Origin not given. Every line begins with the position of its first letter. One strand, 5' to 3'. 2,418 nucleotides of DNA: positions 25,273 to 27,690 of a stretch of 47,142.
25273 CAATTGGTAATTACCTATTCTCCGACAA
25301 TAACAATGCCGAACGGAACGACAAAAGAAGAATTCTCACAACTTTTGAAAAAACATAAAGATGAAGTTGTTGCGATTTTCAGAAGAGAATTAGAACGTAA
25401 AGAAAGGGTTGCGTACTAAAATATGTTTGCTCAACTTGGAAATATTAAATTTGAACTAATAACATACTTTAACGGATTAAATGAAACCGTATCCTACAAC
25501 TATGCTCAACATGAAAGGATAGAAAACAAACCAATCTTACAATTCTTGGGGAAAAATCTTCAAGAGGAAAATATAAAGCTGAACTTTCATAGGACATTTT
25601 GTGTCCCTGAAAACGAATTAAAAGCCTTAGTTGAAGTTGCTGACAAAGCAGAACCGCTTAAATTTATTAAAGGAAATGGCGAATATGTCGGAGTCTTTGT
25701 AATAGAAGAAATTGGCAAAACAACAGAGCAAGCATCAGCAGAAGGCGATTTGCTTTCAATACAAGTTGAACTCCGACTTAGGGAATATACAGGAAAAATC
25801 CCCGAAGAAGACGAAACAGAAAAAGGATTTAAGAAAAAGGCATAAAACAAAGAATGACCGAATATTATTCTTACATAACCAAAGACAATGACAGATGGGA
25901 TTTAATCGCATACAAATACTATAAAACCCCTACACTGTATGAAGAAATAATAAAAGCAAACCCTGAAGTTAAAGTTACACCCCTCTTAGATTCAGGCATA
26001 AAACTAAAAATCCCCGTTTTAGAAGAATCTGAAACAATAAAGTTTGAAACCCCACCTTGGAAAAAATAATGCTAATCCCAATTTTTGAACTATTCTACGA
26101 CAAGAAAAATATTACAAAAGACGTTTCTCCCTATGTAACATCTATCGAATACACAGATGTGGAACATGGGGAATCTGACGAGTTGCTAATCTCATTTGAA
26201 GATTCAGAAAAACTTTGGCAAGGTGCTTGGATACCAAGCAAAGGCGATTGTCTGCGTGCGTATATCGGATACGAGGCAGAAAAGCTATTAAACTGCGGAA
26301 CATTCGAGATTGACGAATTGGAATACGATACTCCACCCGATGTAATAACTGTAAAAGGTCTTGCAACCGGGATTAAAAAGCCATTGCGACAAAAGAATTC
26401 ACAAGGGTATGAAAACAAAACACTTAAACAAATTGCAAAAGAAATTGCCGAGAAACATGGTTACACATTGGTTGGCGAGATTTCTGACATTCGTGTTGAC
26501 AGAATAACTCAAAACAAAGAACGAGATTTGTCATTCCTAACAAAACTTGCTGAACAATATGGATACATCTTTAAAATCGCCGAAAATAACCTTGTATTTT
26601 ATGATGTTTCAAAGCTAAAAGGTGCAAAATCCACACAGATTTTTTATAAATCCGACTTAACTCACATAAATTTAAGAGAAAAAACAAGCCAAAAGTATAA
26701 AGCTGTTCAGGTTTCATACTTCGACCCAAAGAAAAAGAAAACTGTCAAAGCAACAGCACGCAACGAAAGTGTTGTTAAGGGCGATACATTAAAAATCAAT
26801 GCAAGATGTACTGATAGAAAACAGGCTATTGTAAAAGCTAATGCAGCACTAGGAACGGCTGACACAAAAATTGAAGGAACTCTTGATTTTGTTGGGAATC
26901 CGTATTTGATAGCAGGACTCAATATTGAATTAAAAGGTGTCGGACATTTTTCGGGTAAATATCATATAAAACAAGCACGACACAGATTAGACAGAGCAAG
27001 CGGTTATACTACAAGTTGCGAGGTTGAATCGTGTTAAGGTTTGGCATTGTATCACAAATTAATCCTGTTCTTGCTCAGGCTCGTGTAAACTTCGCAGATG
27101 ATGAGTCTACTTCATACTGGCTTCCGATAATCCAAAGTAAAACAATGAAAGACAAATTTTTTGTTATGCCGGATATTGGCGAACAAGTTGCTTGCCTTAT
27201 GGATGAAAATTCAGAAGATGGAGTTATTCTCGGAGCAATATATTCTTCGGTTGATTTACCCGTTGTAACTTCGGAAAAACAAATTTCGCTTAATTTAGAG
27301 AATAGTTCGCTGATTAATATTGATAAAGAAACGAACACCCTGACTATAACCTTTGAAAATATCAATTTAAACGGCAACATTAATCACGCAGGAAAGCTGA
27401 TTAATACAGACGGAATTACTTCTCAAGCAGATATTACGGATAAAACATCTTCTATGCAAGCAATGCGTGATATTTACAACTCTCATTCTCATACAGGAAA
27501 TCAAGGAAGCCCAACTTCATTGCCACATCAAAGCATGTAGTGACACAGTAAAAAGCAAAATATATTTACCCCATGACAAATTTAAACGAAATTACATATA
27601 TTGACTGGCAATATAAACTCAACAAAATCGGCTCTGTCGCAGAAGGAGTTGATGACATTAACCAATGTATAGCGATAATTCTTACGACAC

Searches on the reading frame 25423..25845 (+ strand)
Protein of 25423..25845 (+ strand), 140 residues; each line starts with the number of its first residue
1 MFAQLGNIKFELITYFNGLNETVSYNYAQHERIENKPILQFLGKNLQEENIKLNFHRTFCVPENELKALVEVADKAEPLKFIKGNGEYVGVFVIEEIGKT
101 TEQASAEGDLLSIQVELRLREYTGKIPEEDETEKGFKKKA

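Call 62: search_protein_families(library=phrogs, proteins=[window:25423-25845:+], max_evalue=0.001)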
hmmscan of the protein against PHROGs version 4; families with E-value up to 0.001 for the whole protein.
window:25423-25845:+ (140 aa): 3 families
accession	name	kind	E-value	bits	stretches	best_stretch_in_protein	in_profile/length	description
phrog_788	-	tail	2.2e-46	159.9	1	1-125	1-125/297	tail protein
phrog_76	-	tail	6.7e-29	102.4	1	1-131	29-159/272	tail protein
phrog_4094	-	unknown function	5.2e-05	23.8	1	10-102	161-254/281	-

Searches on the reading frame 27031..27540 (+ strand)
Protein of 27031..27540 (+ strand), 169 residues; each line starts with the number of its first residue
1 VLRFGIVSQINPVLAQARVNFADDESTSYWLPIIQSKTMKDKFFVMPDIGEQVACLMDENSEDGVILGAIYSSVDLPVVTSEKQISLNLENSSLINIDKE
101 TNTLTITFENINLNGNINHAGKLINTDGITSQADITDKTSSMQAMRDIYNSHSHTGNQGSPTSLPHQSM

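Call 62: search_protein_families(library=phrogs, proteins=[window:27031-27540:+], max_evalue=0.001)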
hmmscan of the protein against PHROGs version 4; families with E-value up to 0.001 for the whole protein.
window:27031-27540:+ (169 aa): 3 families
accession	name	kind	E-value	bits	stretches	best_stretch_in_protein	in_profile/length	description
phrog_9992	-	tail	2.2e-11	44.8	1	1-119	17-138/228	baseplate assembly protein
phrog_6142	-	tail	3.4e-10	41.1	1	1-72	18-94/165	baseplate assembly protein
phrog_11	-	tail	7.7e-05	20.8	1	4-163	22-176/1960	baseplate spike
